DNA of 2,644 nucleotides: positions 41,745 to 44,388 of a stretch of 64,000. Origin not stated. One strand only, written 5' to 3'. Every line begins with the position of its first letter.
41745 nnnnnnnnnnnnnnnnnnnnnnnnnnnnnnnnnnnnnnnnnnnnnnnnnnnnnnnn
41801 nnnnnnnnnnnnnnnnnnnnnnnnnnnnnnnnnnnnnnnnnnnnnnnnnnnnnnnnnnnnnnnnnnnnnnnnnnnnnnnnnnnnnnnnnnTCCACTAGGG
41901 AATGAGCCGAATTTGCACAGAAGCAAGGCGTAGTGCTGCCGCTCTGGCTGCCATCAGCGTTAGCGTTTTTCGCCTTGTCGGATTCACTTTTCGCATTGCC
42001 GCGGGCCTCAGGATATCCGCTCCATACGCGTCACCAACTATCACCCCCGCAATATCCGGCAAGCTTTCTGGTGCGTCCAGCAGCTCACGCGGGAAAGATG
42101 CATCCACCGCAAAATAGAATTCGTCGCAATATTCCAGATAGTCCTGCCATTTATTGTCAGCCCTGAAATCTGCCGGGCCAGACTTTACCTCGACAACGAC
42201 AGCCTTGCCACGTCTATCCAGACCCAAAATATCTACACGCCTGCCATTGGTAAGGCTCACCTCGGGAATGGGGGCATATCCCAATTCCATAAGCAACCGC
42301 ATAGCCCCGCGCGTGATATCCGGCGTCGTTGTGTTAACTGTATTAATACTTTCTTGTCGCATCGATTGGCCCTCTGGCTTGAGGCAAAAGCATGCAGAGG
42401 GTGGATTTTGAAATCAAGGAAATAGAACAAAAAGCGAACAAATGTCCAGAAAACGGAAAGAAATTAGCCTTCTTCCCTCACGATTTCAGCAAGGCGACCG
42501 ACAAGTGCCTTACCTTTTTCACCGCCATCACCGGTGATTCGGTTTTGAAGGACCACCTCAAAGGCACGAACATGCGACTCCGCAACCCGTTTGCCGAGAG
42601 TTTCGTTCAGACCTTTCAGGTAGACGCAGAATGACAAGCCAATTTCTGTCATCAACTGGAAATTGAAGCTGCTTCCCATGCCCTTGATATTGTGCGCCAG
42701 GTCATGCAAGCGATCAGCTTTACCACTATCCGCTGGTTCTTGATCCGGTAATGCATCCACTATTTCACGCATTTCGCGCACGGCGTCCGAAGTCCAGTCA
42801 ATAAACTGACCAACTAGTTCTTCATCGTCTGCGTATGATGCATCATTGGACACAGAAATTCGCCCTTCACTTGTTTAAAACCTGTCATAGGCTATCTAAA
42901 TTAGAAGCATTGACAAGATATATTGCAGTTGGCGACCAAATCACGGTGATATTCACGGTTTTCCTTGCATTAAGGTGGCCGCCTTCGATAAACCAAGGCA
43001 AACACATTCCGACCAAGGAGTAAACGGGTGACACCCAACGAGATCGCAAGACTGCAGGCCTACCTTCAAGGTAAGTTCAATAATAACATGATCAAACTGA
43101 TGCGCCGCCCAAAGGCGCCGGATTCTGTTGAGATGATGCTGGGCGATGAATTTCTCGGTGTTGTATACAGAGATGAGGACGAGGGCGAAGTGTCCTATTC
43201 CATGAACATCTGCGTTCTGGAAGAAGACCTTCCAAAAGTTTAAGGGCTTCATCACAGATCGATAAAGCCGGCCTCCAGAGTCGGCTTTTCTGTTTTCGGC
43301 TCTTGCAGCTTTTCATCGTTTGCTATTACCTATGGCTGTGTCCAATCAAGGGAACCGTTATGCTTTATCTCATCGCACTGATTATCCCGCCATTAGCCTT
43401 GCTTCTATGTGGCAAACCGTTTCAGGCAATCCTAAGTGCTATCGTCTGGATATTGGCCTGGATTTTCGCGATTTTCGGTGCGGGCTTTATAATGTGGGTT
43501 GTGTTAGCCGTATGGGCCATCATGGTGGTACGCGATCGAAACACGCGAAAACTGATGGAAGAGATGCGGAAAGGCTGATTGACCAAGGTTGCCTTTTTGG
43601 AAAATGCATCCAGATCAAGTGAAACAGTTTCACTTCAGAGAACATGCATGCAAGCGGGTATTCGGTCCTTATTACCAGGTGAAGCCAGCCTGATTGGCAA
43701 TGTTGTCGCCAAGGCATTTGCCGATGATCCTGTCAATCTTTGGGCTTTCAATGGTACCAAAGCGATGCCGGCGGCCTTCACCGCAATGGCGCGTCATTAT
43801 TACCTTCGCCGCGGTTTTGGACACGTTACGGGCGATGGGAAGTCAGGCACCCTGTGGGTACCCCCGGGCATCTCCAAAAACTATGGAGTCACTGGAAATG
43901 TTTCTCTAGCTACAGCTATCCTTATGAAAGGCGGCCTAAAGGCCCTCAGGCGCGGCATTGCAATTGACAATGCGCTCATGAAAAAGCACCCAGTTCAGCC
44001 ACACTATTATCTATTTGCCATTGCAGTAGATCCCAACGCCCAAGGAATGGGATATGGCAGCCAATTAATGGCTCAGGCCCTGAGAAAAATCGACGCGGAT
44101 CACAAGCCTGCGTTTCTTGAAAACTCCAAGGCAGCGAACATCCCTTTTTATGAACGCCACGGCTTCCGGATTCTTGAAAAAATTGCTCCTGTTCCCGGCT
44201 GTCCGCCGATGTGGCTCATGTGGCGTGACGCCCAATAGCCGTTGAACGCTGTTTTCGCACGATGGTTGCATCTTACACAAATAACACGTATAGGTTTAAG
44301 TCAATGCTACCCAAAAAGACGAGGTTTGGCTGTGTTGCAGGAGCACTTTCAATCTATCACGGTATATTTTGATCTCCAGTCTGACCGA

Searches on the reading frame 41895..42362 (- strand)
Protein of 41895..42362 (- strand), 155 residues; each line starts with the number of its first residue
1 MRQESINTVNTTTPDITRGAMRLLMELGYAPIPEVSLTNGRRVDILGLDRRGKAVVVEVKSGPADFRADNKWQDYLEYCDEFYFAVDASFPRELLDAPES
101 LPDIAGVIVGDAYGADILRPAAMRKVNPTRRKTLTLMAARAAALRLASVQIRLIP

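Call 41: search_protein_families(library=pfam, proteins=[window:41895-42362:-], max_evalue=0.001)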
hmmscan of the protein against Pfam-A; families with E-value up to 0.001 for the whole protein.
window:41895-42362:- (155 aa): 2 families
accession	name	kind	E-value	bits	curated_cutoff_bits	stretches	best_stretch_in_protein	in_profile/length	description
PF06319.18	MmcB-like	-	3.2e-42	144.2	22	1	14-150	15-145/148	DNA repair protein MmcB-like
PF01939.22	NucS_C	-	1.4e-06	28.8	24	1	24-81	15-72/124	Endonuclease NucS C-terminal domain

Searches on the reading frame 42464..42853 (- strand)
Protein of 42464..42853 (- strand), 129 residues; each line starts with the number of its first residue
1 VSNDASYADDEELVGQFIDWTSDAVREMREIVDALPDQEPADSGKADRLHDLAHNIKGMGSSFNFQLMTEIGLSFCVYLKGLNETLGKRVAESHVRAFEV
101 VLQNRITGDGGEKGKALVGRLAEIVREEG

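Call 41: search_protein_families(library=pfam, proteins=[window:42464-42853:-], max_evalue=0.001)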
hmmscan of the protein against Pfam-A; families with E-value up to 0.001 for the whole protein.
window:42464-42853:- (129 aa): 1 family
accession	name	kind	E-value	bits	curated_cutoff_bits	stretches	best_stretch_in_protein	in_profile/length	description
PF01627.28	Hpt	-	8.9e-05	23.1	24.6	1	12-72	1-52/84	Hpt domain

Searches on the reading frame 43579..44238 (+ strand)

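Call 41: search_protein_families(library=pfam, proteins=[window:43579-44238:+], max_evalue=0.001)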
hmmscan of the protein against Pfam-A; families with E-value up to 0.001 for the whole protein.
window:43579-44238:+ (219 aa): 5 families
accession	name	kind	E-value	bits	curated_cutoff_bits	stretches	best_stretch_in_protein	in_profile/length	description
PF13508.13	Acetyltransf_7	-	7.5e-12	45.9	27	1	142-197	29-83/84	Acetyltransferase (GNAT) domain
PF00583.31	Acetyltransf_1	-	1.8e-10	41.5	20.7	1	139-196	56-116/116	Acetyltransferase (GNAT) family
PF13673.13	Acetyltransf_10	-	1e-07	32.4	23.6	1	144-200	53-111/128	Acetyltransferase (GNAT) domain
PF08445.16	FR47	-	2.9e-05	24.4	22.1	1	143-199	22-80/86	FR47-like protein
PF13527.13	Acetyltransf_9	-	4.7e-05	23.8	25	1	144-198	74-126/127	Acetyltransferase (GNAT) domain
